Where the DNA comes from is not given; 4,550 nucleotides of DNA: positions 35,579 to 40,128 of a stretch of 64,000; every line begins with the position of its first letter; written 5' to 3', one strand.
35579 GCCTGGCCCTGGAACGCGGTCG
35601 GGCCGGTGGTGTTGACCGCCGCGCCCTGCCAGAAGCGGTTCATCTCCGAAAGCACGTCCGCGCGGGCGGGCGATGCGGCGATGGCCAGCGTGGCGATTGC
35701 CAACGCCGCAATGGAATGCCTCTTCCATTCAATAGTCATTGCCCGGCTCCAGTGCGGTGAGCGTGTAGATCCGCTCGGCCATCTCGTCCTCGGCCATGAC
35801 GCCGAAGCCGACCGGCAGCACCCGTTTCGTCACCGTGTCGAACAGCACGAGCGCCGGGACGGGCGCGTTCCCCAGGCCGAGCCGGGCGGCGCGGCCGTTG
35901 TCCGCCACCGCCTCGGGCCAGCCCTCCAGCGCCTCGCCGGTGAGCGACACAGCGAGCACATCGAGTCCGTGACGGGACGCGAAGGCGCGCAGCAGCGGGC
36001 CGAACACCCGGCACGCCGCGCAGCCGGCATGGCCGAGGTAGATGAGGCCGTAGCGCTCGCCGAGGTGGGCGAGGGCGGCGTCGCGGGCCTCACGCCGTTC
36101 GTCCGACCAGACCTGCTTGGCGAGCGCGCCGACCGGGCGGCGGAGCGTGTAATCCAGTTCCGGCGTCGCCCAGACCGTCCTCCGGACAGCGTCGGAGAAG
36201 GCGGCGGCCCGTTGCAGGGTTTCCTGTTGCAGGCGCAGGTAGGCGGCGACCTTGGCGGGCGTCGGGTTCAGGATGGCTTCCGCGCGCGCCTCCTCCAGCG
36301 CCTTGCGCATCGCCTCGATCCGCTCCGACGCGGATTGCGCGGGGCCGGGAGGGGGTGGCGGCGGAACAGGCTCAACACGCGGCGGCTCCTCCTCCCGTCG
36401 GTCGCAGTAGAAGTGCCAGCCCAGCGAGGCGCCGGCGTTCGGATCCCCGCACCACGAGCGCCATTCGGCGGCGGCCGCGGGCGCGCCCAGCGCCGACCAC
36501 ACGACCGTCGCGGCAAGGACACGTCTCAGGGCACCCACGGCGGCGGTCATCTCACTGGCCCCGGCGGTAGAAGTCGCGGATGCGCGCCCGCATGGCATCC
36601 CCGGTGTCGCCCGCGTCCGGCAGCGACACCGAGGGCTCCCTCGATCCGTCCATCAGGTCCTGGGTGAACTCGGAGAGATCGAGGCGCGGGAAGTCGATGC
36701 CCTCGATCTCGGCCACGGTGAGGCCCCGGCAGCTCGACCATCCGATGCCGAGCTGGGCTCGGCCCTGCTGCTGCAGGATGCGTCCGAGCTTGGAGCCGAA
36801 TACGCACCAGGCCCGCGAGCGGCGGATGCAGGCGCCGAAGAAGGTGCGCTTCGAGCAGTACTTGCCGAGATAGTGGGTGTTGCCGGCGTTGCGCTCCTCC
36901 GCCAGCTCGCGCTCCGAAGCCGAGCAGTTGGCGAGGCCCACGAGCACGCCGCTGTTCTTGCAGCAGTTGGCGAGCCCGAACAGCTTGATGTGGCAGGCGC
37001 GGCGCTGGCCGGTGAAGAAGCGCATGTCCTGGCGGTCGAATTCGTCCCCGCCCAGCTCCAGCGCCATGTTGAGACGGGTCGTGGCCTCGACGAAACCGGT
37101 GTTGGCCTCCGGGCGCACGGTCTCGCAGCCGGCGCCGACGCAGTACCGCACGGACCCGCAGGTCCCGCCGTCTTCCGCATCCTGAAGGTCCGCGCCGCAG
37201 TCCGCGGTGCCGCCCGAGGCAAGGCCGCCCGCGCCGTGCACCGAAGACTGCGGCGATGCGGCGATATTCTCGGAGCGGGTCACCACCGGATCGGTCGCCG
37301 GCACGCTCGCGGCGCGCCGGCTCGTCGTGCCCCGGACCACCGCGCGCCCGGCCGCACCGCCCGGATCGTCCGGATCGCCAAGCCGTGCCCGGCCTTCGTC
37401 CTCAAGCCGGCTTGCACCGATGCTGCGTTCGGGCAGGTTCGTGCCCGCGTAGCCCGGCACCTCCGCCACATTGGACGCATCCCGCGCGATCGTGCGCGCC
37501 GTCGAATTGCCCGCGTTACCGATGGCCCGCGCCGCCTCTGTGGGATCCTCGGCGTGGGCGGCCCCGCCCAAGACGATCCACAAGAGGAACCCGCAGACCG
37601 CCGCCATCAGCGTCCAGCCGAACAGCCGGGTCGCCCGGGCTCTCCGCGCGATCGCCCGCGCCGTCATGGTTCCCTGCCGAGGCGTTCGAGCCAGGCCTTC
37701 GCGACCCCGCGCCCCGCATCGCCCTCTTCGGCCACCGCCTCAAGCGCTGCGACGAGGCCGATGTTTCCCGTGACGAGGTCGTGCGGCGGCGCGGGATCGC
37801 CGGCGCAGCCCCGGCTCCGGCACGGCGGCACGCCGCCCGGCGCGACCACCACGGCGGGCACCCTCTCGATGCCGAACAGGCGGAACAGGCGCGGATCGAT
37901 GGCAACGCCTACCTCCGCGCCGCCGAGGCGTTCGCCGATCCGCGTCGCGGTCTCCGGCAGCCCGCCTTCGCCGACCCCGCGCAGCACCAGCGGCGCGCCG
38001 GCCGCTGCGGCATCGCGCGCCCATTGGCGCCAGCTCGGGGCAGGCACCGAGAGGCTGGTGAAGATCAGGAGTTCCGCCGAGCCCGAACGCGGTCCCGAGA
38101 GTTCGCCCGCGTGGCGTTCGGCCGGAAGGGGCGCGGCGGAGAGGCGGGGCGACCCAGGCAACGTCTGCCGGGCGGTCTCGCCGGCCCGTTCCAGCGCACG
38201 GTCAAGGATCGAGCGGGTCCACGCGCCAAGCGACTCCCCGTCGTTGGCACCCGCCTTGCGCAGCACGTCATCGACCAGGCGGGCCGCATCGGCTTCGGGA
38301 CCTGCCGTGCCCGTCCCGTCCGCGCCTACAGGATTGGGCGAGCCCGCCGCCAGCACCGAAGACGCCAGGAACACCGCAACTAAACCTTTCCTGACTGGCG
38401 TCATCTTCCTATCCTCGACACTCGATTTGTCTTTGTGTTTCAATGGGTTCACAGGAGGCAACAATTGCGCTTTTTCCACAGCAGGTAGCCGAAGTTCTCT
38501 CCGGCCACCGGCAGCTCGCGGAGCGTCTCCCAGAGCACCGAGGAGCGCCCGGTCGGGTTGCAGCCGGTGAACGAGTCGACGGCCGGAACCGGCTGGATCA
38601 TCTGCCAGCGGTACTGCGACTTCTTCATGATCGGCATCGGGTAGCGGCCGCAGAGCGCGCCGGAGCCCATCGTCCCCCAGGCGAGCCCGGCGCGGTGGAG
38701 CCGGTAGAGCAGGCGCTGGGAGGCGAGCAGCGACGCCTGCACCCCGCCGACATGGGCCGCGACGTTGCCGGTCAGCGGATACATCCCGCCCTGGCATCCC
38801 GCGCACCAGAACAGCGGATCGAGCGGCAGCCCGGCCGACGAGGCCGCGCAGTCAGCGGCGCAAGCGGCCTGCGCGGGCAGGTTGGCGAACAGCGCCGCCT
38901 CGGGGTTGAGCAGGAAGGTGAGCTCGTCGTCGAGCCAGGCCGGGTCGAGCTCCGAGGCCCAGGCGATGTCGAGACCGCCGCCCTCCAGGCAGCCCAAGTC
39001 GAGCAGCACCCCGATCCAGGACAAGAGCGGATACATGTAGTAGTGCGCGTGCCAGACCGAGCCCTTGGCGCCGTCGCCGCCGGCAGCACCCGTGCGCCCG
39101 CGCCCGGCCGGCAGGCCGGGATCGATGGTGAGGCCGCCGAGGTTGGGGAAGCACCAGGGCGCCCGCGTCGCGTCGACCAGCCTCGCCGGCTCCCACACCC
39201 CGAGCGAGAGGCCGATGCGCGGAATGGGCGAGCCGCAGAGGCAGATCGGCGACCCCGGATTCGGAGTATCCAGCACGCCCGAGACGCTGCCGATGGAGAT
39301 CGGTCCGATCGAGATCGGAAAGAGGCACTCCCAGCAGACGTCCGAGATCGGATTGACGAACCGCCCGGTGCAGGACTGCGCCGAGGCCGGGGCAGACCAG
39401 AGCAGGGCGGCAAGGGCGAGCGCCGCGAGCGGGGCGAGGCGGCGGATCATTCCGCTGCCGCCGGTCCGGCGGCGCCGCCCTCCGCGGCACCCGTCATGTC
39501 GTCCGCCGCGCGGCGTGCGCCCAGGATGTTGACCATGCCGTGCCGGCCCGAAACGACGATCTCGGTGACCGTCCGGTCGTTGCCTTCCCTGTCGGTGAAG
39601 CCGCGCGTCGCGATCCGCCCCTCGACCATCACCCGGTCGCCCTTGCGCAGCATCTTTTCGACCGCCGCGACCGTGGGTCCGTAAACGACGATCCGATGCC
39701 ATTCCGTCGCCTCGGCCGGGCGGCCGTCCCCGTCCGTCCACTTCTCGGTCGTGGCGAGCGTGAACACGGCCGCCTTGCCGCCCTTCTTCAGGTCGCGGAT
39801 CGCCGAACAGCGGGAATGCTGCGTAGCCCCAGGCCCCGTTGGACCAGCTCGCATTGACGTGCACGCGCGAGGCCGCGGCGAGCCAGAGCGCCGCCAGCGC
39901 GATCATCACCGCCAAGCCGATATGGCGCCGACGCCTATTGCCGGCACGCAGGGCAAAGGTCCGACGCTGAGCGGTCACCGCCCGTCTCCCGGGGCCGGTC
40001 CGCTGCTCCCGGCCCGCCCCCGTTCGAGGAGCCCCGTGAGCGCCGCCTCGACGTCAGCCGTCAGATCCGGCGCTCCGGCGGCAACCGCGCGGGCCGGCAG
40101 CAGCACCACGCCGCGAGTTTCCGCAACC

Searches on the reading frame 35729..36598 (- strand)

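Call 41: search_protein_families(library=pfam, proteins=[window:35729-36598:-], max_evalue=0.001)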
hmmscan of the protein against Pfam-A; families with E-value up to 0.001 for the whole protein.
window:35729-36598:- (289 aa): 1 family
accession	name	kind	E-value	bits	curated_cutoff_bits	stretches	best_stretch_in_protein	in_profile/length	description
PF13728.12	TraF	-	2.6e-63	214.3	23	1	60-278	1-224/224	F plasmid transfer operon protein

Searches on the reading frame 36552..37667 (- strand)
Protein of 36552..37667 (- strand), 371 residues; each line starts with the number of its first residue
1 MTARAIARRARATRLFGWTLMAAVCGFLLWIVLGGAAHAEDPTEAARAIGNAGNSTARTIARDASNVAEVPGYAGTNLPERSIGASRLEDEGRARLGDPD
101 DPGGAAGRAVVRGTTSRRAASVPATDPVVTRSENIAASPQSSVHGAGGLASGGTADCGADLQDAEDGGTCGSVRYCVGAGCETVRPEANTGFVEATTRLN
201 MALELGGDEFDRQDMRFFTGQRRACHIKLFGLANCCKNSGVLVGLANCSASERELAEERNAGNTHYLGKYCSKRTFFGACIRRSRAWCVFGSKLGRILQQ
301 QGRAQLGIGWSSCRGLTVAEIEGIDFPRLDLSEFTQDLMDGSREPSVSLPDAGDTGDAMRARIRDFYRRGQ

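Call 41: search_protein_families(library=pfam, proteins=[window:36552-37667:-], max_evalue=0.001)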
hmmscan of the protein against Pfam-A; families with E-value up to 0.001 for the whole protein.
window:36552-37667:- (371 aa): 1 family
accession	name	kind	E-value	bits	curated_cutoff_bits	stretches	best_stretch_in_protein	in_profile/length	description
PF06986.16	F_T4SS_TraN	-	6.7e-40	137.6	23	1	156-313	75-236/240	F-type Type IV secretion system, TraN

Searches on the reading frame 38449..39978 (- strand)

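Call 41: search_protein_families(library=pfam, proteins=[window:38449-39978:-], max_evalue=0.001)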
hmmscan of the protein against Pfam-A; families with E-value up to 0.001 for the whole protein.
window:38449-39978:- (509 aa): 1 family
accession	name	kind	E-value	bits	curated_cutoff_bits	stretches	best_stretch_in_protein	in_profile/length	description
PF06834.16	TraU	-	1.3e-113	379.8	26.5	1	205-508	1-305/306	TraU protein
